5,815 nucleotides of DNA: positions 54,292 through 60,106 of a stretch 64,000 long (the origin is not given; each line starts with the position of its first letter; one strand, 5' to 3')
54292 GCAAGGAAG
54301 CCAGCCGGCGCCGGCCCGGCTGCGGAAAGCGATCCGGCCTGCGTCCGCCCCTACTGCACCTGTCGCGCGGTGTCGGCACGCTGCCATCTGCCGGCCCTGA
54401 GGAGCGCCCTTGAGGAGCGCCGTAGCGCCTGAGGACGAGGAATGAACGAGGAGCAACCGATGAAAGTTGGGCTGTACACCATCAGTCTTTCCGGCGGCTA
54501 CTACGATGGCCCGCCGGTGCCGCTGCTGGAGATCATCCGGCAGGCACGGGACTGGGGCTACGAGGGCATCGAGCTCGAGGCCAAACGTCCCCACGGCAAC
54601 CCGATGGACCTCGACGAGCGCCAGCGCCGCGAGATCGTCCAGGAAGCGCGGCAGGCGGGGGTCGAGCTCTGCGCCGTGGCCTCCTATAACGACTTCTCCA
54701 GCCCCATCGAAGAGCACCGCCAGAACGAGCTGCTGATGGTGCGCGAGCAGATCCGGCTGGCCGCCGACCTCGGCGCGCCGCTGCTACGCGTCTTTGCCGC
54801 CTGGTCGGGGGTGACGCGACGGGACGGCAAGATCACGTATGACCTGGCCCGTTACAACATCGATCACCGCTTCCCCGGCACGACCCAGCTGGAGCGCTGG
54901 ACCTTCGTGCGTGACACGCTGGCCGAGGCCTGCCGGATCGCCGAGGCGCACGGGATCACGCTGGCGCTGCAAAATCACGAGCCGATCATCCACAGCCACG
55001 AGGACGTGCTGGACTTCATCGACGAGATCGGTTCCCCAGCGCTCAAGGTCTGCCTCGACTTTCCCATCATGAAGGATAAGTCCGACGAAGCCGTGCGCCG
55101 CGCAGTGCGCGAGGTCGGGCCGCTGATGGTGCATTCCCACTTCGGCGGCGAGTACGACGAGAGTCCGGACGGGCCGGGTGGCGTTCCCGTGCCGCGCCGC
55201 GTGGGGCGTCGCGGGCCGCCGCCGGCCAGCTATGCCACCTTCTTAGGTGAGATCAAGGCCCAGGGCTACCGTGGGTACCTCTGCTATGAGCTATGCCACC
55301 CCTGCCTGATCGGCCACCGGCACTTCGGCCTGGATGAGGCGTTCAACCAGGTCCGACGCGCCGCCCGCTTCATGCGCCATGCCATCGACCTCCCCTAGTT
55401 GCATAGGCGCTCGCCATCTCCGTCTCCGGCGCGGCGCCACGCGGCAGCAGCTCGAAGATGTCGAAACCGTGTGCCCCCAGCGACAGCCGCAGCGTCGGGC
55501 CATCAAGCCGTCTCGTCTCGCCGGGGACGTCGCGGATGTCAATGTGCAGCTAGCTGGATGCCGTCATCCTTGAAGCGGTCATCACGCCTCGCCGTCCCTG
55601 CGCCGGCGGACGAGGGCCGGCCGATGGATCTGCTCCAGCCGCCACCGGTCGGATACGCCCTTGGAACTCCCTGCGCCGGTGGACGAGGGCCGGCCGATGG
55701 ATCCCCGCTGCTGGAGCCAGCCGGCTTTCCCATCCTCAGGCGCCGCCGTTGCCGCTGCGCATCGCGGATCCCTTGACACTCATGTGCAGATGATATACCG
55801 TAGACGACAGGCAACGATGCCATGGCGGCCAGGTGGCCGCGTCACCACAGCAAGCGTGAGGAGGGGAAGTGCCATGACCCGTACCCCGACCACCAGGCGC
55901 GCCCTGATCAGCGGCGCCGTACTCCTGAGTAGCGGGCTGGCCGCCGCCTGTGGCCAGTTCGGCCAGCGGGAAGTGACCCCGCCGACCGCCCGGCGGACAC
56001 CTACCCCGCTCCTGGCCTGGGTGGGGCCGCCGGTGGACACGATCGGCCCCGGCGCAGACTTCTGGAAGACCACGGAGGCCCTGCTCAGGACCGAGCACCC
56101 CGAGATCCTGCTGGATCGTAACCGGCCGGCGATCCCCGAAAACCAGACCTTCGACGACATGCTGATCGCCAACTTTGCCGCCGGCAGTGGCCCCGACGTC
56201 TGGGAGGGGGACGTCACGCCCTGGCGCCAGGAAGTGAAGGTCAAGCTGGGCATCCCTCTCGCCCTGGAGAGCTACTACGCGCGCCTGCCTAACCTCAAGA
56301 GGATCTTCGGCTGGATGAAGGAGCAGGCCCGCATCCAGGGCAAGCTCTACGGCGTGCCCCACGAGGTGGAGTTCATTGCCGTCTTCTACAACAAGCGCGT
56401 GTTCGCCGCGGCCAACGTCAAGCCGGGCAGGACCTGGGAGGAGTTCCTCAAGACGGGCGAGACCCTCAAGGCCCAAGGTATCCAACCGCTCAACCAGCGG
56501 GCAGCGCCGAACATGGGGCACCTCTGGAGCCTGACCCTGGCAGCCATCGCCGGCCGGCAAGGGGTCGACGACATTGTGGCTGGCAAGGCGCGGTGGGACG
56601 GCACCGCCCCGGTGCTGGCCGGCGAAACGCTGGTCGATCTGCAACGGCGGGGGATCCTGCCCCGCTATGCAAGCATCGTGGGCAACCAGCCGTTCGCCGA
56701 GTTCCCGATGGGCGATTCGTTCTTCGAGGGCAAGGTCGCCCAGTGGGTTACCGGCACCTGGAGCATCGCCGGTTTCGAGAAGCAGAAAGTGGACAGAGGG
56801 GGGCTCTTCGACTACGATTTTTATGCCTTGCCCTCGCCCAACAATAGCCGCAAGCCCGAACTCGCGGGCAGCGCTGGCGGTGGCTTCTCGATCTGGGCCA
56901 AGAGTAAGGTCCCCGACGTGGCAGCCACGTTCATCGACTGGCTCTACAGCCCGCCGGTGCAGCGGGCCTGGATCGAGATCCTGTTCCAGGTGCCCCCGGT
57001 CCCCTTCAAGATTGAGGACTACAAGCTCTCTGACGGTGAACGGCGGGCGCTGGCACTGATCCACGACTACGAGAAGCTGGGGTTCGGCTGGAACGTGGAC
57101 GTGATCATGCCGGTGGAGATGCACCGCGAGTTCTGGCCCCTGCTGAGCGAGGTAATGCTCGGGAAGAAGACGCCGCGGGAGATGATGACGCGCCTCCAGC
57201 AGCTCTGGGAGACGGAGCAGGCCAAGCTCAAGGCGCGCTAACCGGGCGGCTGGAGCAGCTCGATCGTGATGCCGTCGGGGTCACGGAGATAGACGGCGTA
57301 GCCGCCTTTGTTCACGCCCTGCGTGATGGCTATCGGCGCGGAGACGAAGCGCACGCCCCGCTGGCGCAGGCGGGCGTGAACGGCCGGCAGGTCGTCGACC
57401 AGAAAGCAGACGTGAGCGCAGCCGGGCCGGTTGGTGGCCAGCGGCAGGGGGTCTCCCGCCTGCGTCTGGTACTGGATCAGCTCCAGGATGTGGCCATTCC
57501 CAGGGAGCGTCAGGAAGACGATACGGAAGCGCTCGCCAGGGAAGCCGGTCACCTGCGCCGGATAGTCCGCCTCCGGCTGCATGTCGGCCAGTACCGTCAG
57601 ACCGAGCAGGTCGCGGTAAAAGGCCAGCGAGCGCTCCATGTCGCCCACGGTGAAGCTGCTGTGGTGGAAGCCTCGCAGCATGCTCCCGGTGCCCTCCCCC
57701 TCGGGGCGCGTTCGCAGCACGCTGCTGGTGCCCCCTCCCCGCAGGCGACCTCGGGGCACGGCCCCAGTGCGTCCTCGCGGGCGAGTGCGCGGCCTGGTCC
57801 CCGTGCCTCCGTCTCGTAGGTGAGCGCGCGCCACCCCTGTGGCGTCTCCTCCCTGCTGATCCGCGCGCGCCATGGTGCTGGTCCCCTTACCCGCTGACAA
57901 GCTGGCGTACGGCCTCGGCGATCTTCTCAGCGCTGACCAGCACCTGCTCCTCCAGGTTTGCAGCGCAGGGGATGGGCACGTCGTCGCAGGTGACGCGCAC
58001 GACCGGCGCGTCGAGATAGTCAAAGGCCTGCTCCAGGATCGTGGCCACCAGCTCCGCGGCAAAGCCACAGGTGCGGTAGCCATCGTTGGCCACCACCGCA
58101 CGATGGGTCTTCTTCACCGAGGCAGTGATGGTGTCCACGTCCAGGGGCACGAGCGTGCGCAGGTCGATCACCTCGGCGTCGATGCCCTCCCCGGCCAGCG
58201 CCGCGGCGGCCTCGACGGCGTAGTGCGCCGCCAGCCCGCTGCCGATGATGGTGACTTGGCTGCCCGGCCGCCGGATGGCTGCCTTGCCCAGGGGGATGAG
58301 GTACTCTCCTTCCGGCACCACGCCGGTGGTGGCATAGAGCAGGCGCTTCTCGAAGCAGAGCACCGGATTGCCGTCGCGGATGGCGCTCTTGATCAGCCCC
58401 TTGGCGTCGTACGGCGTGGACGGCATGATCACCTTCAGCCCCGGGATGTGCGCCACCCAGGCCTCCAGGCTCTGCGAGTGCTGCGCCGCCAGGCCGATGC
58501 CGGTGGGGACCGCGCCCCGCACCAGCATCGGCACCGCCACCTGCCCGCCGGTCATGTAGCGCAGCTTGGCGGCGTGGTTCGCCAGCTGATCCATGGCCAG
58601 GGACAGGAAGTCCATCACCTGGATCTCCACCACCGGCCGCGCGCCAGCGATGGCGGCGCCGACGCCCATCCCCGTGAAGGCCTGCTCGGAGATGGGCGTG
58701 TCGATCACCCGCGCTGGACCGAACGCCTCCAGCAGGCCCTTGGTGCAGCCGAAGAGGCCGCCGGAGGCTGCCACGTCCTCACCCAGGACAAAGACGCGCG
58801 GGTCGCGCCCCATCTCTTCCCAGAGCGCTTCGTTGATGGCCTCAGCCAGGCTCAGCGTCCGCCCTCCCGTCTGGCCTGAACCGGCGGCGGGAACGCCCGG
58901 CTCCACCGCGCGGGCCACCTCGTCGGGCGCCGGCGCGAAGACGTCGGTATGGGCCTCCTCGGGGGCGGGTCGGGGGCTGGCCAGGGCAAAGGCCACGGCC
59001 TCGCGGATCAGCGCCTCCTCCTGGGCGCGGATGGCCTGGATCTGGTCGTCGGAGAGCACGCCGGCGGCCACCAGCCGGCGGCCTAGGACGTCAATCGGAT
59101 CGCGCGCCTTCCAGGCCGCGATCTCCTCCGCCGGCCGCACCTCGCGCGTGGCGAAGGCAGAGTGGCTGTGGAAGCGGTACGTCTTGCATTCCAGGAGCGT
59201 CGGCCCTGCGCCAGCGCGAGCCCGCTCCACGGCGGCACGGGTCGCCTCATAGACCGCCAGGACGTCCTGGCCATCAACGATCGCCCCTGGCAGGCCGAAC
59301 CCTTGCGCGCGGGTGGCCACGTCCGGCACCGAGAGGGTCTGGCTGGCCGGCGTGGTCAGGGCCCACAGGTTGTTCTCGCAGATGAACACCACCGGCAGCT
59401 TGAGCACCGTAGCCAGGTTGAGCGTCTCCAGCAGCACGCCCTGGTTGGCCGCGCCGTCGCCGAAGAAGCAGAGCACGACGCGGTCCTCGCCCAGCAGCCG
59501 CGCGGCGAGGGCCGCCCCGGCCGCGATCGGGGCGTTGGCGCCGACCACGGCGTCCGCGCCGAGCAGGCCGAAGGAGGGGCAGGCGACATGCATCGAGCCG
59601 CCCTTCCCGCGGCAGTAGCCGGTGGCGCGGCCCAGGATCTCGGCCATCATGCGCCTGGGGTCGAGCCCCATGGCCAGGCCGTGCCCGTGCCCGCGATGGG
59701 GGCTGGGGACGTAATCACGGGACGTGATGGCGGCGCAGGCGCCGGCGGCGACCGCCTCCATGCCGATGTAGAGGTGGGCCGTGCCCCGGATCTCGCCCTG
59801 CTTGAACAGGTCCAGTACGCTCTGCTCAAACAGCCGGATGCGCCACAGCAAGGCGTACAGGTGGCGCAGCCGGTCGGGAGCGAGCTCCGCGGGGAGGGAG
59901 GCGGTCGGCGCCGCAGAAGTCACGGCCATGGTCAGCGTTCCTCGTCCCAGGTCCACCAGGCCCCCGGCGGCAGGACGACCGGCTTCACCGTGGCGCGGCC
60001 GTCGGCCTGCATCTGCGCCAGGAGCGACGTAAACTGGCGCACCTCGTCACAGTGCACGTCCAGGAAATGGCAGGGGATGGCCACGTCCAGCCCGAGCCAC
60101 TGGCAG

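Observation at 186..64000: Seven family-1 ABC substrate-binding protein genes and not a single ABC permease or ATPase gene in 64 kb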

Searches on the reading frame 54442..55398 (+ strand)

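Call 14: search_protein_families(library=pfam, proteins=[window:54442-55398:+], max_evalue=0.01)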
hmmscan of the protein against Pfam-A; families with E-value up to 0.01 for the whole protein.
window:54442-55398:+ (318 aa): 1 family
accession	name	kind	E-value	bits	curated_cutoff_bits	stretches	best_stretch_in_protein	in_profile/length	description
PF01261.30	AP_endonuc_2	-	1.8e-32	113.4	31.1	1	32-311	1-246/249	Xylose isomerase-like TIM barrel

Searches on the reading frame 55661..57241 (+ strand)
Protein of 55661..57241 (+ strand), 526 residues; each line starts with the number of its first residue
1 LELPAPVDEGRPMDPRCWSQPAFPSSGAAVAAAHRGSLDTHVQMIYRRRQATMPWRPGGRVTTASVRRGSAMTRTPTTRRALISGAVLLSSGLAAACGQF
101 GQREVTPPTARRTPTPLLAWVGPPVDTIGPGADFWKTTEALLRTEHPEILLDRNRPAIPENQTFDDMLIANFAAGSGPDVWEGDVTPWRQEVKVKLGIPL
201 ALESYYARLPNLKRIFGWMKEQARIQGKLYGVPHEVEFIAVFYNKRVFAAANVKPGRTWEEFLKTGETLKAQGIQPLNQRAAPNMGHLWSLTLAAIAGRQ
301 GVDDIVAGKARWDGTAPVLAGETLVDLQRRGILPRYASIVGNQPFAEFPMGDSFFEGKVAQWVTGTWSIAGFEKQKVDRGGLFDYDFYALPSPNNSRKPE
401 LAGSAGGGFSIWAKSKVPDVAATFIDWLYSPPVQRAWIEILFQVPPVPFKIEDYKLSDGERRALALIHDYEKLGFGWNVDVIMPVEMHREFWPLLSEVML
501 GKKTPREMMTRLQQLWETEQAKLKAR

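Call 14: search_protein_families(library=pfam, proteins=[window:55661-57241:+], max_evalue=0.01)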
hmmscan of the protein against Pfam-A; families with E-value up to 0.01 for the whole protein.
window:55661-57241:+ (526 aa): 2 families
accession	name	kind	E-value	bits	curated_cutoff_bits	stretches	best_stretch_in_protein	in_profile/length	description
PF01547.30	SBP_bac_1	-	9.9e-20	72.2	26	1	166-434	38-306/307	Bacterial extracellular solute-binding protein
PF13416.11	SBP_bac_8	-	3.9e-18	66.7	27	1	169-447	29-262/279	Bacterial extracellular solute-binding protein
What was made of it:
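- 55874..57241 (+): SBP6, a Tat-lipoprotein family-1 solute-binding protein. Pfam 9.9e-20 (call 14).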

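Call 53: search_protein_families(library=ncbifam, proteins=[window:55874-57241:+], max_evalue=0.001)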
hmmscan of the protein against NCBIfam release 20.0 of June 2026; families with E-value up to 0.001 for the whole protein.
window:55874-57241:+ (455 aa): 4 families
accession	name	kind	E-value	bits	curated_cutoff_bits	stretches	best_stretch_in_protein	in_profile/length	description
TIGR03850.1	bind_CPR_0540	equivalog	7.3e-12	44.6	299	1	155-446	148-433/437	carbohydrate ABC transporter substrate-binding protein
TIGR03851.1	chitin_NgcE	equivalog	2.7e-10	39.8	399.65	1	148-444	143-437/450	N-acetylglucosamine/diacetylchitobiose ABC transporter substrate-binding protein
NF053763.1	ABCarbgalBndGanS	equivalog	3.6e-07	29.3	700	1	153-389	133-358/420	galactooligosaccharide ABC transporter substrate-binding protein GanS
NF007011.0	PRK09474.1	equivalog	7.9e-05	21.6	291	0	150-204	121-171/396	maltose/maltodextrin ABC transporter substrate-binding protein MalE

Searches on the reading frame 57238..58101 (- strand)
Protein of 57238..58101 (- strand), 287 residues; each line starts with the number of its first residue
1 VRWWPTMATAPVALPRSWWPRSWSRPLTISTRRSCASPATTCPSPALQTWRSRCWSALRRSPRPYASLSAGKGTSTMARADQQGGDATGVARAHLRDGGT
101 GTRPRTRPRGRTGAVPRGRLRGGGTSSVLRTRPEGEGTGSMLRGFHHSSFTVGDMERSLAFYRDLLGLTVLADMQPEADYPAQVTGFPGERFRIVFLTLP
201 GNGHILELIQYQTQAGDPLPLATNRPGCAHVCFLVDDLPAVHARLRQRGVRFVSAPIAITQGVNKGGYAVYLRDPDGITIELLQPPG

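Call 14: search_protein_families(library=pfam, proteins=[window:57238-58101:-], max_evalue=0.01)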
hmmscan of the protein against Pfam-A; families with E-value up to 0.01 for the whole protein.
window:57238-58101:- (287 aa): 6 families
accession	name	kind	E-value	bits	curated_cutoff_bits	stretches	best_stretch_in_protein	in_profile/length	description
PF00903.31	Glyoxalase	-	8.3e-19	68.6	20.6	1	145-282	2-121/121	Glyoxalase/Bleomycin resistance protein/Dioxygenase superfamily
PF13669.12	Glyoxalase_4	-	5.9e-14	52.7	27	1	146-261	1-102/109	Glyoxalase/Bleomycin resistance protein/Dioxygenase superfamily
PF18029.7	Glyoxalase_6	-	9.8e-06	26.6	23.6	1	152-282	6-105/106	Glyoxalase-like domain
PF13468.12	Glyoxalase_3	-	0.00015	22.3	25.1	1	145-253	1-102/176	Glyoxalase-like domain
PF22677.2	Ble-like_N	-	0.00019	21.6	24.5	1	152-174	9-30/41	Bleomycin resistance protein-like N-terminal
PF12681.13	Glyoxalase_2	-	0.0047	17.3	30.1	0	150-282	6-113/118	Glyoxalase-like domain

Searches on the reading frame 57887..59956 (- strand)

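Call 14: search_protein_families(library=pfam, proteins=[window:57887-59956:-], max_evalue=0.01)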
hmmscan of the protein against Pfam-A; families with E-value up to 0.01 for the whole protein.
window:57887-59956:- (689 aa): 6 families
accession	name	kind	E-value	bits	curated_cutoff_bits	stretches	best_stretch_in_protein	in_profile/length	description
PF00676.26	E1_dh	-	3.1e-80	269.8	22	1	40-332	6-299/300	Dehydrogenase E1 component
PF02779.29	Transket_pyr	-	3.2e-42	144.6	27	1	368-541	3-172/174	Transketolase, pyrimidine binding domain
PF02780.25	Transketolase_C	-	1.8e-37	128.4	25.9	1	557-679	1-124/124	Transketolase, C-terminal domain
PF02775.26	TPP_enzyme_C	-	1.4e-07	31.8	21.9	1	138-257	30-151/151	Thiamine pyrophosphate enzyme, C-terminal TPP binding domain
PF13292.11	DXP_synthase_N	-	0.00078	19.2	21.2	1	144-200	119-175/274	1-deoxy-D-xylulose-5-phosphate synthase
PF00456.26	Transketolase_N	-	0.0013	18.2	22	1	158-260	144-244/334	Transketolase, thiamine diphosphate binding domain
